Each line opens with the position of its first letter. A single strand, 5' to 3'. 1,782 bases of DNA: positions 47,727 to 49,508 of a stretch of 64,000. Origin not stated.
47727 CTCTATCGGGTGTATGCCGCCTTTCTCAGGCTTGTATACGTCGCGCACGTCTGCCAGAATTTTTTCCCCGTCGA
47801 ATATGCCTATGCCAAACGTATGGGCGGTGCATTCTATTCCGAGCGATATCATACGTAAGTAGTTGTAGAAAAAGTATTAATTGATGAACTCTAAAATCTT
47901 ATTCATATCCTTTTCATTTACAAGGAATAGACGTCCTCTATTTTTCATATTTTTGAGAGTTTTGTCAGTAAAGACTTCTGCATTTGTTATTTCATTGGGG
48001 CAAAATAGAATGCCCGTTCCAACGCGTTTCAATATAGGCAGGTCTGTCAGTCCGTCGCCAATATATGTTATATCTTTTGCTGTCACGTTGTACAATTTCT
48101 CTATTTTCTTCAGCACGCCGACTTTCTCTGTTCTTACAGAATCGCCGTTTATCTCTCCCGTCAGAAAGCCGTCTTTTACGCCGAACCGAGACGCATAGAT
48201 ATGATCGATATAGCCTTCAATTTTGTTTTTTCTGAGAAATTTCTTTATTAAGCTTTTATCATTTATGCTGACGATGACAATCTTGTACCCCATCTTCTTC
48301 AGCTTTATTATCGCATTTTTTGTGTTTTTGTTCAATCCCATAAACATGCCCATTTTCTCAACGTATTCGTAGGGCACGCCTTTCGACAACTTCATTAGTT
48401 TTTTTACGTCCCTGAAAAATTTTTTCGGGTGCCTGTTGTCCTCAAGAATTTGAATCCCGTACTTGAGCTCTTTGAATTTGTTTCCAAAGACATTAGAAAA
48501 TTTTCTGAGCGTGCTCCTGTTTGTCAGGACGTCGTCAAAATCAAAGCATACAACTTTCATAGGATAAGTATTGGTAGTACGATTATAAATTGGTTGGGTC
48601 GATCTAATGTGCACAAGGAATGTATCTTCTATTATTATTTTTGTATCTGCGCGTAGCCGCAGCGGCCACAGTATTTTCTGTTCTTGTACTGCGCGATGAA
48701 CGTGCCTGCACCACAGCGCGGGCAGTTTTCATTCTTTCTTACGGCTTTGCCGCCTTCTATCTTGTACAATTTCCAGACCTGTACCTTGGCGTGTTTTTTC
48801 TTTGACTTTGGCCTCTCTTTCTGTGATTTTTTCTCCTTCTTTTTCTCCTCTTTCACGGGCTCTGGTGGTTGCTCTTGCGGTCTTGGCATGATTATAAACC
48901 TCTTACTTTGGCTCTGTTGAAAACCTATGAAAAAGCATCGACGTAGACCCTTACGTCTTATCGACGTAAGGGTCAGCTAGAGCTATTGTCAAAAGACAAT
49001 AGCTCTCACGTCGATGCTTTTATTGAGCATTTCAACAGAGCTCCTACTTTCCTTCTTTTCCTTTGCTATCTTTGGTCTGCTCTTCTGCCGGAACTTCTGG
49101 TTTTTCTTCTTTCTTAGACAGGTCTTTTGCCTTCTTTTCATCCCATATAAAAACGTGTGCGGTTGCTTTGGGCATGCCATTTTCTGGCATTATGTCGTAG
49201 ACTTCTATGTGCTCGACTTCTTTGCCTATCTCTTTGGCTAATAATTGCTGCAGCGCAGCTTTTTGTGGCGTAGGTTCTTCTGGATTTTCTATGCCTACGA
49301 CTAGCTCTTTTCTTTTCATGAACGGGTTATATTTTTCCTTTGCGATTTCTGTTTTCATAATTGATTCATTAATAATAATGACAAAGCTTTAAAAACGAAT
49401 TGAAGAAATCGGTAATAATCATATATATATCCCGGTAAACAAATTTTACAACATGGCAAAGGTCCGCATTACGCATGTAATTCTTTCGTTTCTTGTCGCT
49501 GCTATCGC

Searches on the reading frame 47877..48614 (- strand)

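Call 66: search_protein_families(library=pfam, proteins=[window:47877-48614:-], max_evalue=0.001)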
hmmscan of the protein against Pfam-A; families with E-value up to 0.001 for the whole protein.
window:47877-48614:- (245 aa): 5 families
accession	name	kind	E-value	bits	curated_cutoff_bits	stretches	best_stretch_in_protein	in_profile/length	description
PF12710.13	HAD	-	1.9e-14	55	27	1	23-196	2-189/189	haloacid dehalogenase-like hydrolase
PF00702.32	Hydrolase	-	5e-13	50.3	26.4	1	19-199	1-191/191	haloacid dehalogenase-like hydrolase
PF13419.12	HAD_2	-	1e-08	35.9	23.8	1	23-142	2-128/178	Haloacid dehalogenase-like hydrolase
PF08282.18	Hydrolase_3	-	1.4e-07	32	20.9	1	162-202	186-226/255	haloacid dehalogenase-like hydrolase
PF06888.18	Put_Phosphatase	-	0.00096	19.1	27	0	21-141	2-121/234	Putative Phosphatase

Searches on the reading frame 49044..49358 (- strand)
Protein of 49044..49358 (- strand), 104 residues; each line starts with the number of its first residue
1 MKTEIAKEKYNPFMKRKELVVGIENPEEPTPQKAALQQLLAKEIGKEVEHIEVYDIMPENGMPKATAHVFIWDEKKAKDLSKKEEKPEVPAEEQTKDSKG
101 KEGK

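Call 66: search_protein_families(library=pfam, proteins=[window:49044-49358:-], max_evalue=0.001)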
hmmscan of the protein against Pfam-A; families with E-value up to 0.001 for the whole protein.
window:49044-49358:- (104 aa): 1 family
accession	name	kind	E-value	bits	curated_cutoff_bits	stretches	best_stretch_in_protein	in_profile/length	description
PF01282.25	Ribosomal_S24e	-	5.2e-11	42.9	24.5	1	4-77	1-74/95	Ribosomal protein S24e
